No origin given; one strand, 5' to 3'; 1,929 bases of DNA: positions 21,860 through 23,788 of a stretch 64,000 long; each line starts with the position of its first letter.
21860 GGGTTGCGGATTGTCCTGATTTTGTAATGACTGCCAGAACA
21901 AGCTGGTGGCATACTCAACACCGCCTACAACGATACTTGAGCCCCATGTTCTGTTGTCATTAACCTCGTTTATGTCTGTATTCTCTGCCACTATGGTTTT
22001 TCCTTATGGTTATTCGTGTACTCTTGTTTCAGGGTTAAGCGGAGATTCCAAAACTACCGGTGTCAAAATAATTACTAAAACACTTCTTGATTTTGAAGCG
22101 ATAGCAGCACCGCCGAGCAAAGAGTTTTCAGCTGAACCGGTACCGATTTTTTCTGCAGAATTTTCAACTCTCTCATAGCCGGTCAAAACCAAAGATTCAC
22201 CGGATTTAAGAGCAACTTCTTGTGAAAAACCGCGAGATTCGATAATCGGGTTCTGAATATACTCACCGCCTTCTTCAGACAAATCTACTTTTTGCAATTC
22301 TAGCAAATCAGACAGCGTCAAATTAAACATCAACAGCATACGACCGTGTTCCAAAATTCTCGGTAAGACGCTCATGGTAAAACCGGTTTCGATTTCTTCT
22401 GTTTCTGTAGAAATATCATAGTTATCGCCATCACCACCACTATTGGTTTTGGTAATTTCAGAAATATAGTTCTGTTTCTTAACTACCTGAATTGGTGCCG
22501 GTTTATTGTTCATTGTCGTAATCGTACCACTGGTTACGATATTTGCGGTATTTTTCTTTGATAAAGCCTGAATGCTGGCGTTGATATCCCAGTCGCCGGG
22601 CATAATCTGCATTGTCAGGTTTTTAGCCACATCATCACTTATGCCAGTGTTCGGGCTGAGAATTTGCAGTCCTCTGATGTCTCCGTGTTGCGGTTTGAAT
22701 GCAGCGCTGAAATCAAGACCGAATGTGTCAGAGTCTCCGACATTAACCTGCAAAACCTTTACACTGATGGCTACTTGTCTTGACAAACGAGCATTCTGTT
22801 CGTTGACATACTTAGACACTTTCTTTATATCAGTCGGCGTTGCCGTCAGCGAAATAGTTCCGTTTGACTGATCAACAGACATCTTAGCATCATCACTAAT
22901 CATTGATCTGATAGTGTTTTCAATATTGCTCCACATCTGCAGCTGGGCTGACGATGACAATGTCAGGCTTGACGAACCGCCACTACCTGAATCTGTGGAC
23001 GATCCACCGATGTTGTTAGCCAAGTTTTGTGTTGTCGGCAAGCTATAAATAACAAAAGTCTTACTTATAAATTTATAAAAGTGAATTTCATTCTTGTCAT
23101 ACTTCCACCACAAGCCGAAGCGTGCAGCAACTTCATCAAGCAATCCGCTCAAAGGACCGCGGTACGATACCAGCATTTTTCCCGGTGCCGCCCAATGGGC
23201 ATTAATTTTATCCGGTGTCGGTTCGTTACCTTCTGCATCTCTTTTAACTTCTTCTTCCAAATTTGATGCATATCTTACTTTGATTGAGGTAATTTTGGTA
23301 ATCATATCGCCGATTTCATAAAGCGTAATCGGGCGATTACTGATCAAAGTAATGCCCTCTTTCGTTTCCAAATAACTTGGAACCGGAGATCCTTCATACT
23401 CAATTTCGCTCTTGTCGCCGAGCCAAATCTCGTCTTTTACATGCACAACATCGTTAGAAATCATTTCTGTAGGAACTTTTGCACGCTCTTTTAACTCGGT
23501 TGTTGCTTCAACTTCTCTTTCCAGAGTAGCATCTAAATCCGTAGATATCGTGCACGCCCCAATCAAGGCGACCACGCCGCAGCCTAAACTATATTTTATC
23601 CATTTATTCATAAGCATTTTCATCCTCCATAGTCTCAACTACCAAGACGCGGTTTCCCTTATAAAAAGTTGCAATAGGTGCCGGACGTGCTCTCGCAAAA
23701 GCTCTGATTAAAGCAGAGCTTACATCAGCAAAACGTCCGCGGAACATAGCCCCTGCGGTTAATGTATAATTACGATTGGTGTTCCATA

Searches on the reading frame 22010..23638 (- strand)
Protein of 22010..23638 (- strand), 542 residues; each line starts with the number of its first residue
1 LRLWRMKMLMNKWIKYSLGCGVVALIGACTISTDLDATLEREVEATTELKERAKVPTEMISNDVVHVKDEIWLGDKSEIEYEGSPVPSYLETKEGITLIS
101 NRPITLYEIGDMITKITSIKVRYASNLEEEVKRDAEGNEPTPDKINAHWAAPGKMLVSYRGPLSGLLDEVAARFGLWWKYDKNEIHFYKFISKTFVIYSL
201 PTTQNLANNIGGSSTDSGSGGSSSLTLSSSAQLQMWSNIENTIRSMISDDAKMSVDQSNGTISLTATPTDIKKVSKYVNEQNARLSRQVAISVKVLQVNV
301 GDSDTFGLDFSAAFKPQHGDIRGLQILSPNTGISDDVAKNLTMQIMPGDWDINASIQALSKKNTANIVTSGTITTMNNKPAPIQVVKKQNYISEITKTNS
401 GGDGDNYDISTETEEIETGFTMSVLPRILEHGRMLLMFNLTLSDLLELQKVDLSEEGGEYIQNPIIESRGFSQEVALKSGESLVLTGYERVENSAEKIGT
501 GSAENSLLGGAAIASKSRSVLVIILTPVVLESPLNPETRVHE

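Call 47: search_protein_families(library=pfam, proteins=[window:22010-23638:-], max_evalue=0.00001)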
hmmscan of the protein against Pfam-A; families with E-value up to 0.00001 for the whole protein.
window:22010-23638:- (542 aa): 1 family
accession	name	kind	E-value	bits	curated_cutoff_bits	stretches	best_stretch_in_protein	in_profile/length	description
PF00263.26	Secretin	-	5.3e-16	59.1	27.5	1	358-496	1-130/169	Bacterial type II and III secretion system protein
